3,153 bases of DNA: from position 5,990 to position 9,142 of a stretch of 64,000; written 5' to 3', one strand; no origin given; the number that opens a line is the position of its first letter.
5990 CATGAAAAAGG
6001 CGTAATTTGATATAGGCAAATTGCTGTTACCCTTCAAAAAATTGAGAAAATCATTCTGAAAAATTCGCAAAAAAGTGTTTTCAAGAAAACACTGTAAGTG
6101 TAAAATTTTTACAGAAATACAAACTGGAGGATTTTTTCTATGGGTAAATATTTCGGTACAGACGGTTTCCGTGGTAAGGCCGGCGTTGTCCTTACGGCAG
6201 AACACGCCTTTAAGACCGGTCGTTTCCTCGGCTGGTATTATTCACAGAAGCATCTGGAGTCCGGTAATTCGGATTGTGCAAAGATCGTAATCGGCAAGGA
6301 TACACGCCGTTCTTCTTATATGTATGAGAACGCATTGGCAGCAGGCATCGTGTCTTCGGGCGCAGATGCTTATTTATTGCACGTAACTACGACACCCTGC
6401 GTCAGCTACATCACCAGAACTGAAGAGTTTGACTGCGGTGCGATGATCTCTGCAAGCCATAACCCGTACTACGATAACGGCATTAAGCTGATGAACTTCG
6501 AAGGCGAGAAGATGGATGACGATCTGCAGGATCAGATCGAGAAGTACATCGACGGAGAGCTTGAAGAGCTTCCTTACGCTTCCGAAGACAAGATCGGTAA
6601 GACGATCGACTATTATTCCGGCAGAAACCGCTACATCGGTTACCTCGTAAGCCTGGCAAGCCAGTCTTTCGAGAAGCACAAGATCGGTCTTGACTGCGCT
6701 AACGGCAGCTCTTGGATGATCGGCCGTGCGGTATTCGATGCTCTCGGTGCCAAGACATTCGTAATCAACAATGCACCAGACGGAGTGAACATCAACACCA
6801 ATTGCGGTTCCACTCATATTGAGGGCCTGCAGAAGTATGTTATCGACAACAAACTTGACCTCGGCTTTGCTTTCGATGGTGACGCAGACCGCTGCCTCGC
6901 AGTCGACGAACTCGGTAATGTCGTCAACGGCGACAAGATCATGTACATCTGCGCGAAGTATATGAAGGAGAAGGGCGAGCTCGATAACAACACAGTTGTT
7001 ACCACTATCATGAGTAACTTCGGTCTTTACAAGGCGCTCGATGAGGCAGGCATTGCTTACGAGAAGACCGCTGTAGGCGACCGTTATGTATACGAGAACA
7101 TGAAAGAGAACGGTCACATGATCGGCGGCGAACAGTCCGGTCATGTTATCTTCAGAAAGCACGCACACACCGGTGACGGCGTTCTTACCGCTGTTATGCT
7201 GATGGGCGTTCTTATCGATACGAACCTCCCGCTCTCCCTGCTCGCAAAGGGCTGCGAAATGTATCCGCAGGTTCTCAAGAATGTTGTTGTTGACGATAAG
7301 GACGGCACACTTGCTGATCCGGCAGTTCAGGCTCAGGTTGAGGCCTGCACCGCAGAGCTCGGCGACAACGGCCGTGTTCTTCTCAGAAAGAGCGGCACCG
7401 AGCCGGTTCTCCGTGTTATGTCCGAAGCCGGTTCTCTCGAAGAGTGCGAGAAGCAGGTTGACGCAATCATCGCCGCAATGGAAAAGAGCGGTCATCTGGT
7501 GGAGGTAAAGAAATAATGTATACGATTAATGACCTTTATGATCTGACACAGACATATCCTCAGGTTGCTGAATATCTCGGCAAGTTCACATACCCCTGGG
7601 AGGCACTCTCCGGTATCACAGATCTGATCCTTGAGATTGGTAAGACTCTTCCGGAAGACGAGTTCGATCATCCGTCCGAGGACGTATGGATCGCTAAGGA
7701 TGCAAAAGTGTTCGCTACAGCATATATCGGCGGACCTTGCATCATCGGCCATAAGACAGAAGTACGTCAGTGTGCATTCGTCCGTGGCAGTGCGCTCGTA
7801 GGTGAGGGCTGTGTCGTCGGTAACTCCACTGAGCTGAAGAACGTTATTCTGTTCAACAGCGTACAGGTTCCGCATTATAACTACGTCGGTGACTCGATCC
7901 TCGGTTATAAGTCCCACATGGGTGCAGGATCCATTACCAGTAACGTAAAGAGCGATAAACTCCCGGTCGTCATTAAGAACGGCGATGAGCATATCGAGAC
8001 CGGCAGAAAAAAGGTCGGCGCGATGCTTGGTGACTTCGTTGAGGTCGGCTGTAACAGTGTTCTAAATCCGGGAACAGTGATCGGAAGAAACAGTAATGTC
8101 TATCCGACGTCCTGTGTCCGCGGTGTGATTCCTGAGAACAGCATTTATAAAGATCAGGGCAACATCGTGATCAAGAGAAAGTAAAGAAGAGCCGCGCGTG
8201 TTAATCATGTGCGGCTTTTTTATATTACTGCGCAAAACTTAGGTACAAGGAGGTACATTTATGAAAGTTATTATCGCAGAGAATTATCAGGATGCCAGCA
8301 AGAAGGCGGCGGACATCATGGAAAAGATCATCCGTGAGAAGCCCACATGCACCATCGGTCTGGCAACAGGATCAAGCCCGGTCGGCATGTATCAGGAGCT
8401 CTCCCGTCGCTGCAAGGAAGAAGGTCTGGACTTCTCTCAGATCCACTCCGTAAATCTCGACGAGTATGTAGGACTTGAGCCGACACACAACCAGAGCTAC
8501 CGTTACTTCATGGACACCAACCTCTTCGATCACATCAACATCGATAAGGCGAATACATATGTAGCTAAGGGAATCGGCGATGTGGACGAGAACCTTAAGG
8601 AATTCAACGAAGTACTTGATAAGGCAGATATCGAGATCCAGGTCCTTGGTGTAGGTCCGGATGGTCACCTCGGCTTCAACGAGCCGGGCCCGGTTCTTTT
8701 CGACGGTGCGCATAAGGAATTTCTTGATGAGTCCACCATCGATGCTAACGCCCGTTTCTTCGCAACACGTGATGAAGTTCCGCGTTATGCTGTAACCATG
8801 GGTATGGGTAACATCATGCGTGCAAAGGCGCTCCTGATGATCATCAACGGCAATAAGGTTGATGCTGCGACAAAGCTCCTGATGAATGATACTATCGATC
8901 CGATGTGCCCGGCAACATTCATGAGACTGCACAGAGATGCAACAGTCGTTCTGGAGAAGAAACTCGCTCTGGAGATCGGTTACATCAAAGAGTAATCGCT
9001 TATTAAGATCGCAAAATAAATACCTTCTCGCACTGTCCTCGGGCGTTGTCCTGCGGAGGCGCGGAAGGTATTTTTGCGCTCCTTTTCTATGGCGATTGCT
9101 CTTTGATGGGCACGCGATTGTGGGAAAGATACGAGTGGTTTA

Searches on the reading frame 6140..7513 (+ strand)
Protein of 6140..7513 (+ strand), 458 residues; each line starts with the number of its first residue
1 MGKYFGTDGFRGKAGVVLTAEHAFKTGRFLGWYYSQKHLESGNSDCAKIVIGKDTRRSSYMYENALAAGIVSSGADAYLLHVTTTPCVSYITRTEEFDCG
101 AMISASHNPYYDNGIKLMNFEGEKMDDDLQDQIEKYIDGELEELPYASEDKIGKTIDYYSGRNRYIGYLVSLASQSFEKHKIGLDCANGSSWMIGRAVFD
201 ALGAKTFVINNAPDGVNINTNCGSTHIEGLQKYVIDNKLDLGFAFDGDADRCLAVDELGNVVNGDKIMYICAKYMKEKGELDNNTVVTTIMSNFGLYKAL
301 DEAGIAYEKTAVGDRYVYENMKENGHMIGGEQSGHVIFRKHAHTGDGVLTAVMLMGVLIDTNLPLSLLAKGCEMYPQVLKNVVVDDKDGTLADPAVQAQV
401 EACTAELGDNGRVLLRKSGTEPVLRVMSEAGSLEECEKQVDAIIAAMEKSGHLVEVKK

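Call 56: search_protein_families(library=pfam, proteins=[window:6140-7513:+], max_evalue=0.00001)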
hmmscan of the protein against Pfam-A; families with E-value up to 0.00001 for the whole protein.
window:6140-7513:+ (458 aa): 4 families
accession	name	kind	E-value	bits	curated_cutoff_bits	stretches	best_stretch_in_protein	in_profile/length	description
PF02878.22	PGM_PMM_I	-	1.3e-36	125.8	22.5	1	3-140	2-134/138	Phosphoglucomutase/phosphomannomutase, alpha/beta/alpha domain I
PF02880.22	PGM_PMM_III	-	1.4e-34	119.1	20.7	1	263-370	1-109/115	Phosphoglucomutase/phosphomannomutase, alpha/beta/alpha domain III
PF00408.26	PGM_PMM_IV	-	1.2e-15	57.7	23.1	1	379-445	1-67/68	Phosphoglucomutase/phosphomannomutase, C-terminal domain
PF02879.22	PGM_PMM_II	-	2.1e-13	51.2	29.3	1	165-259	3-103/103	Phosphoglucomutase/phosphomannomutase, alpha/beta/alpha domain II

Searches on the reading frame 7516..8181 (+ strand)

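Call 56: search_protein_families(library=pfam, proteins=[window:7516-8181:+], max_evalue=0.00001)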
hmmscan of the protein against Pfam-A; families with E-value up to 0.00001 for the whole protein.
window:7516-8181:+ (222 aa): 2 families
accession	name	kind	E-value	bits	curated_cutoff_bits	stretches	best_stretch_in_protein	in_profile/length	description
PF25084.1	LbH_EIF2B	-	4.4e-12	46.4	54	1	56-140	3-86/105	EIF2B subunit epsilon LbH domain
PF00132.30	Hexapep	-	2.1e-11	43.4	27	0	169-203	2-36/36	Bacterial transferase hexapeptide (six repeats)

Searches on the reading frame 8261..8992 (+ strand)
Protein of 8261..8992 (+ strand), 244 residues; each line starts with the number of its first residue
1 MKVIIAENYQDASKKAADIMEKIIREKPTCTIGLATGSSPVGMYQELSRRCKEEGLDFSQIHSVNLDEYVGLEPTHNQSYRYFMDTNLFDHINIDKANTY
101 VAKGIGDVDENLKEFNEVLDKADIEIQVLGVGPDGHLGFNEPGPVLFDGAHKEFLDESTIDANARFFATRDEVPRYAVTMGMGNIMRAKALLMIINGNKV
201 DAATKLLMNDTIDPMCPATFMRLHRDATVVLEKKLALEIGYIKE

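Call 56: search_protein_families(library=pfam, proteins=[window:8261-8992:+], max_evalue=0.00001)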
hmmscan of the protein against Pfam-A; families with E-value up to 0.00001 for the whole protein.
window:8261-8992:+ (244 aa): 1 family
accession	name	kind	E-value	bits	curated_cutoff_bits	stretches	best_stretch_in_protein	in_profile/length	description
PF01182.26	Glucosamine_iso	-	2.9e-18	67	27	1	9-227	7-222/225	Glucosamine-6-phosphate isomerases/6-phosphogluconolactonase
